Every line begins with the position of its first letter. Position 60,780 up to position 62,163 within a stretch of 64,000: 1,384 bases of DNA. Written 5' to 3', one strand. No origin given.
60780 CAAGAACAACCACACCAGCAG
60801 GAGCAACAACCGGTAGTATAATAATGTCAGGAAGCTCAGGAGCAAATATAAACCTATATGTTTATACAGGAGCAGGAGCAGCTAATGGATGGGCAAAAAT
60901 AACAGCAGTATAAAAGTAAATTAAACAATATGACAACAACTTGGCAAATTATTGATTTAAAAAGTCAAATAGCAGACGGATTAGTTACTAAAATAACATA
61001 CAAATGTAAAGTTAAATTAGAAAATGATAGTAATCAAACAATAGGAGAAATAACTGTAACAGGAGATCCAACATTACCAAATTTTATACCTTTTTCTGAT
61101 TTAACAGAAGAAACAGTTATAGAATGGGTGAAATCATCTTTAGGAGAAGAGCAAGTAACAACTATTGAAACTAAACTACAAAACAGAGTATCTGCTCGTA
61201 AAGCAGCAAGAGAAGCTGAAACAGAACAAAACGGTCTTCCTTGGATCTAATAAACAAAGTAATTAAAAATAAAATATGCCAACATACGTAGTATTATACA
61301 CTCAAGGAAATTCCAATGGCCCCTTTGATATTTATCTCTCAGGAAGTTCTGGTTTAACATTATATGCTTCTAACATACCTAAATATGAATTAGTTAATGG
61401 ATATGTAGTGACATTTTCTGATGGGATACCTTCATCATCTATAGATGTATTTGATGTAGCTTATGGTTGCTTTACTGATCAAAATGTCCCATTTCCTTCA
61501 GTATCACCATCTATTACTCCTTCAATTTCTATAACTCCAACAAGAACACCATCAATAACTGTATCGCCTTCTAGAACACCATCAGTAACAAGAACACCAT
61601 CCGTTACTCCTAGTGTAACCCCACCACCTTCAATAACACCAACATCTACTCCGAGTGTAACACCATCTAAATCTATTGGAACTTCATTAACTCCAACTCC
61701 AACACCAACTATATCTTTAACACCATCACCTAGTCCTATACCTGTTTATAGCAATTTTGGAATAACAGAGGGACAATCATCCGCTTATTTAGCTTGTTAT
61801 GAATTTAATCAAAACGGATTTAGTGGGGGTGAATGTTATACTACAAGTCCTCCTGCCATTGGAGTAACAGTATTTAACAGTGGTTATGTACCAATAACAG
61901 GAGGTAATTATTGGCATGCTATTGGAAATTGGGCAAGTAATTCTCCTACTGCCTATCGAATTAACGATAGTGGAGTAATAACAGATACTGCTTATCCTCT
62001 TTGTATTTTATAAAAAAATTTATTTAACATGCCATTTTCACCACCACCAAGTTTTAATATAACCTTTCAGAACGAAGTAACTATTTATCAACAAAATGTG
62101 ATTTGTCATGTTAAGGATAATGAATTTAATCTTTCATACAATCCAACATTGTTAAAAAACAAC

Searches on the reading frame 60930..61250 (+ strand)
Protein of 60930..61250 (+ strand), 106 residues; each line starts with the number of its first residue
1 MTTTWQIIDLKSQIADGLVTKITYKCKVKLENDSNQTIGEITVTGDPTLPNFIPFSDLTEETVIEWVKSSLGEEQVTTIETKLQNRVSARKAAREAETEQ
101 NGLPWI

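Call 3: search_protein_families(library=pfam, proteins=[window:60930-61250:+], max_evalue=0.1)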
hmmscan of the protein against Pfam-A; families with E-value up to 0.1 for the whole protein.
window:60930-61250:+ (106 aa): 1 family
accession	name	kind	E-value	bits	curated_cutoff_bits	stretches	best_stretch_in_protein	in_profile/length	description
PF25590.1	DUF7936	-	6.6e-21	75.4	27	1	2-105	3-103/103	Domain of unknown function (DUF7936)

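Call 4: search_protein_families(library=phrogs, proteins=[window:60930-61250:+], max_evalue=0.01)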
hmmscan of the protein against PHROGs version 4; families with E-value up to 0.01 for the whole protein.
window:60930-61250:+ (106 aa): 1 family
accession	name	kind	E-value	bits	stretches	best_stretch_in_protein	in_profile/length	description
phrog_7802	-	unknown function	1.3e-23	84.3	1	2-98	4-98/102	-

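Call 48: find_related_loci(query=window:60930-61250:+, collection=viral_contigs, flank=6000)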
Query window:60930-61250:+ (106 aa) in viral_contigs; peptide patterns used: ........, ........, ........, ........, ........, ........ (x = any residue, [..] = any of these).
13 stretches matched a pattern; 5 encode a relative of the query (tblastn E <= 1e-3); 5 distinct loci.
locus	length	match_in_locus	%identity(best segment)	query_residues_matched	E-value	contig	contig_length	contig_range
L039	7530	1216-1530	70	1-105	4e-49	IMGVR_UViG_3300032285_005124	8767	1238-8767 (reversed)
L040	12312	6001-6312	38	1-105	1e-20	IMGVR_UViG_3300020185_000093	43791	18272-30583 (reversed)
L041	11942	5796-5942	47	39-91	2e-9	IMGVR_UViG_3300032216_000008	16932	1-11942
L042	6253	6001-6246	27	5-89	3e-7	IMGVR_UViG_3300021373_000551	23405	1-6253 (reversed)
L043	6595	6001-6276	30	1-105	2e-5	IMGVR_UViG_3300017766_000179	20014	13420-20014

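Call 56: search_protein_families(library=ncbifam, proteins=[window:60930-61250:+], max_evalue=0.01)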
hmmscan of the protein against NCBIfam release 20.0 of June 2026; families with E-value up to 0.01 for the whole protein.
window:60930-61250:+ (106 aa): 0 families

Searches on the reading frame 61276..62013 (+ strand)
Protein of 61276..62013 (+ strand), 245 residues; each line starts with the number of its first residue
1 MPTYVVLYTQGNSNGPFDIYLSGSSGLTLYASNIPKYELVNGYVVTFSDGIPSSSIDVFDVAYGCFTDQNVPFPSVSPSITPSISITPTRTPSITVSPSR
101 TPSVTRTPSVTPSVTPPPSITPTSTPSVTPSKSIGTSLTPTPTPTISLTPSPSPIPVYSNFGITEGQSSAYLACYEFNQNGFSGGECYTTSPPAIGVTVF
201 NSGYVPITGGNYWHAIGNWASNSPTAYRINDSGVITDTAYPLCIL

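Call 3: search_protein_families(library=pfam, proteins=[window:61276-62013:+], max_evalue=0.1)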
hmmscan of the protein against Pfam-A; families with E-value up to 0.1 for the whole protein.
window:61276-62013:+ (245 aa): 0 families

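Call 4: search_protein_families(library=phrogs, proteins=[window:61276-62013:+], max_evalue=0.01)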
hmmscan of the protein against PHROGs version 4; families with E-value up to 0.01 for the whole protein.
window:61276-62013:+ (245 aa): 1 family
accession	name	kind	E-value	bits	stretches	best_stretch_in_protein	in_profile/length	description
phrog_15511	-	unknown function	4e-12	47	1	69-172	211-312/511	-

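Call 56: search_protein_families(library=ncbifam, proteins=[window:61276-62013:+], max_evalue=0.01)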
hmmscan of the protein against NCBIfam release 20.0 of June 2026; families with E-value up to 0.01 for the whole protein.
window:61276-62013:+ (245 aa): 0 families
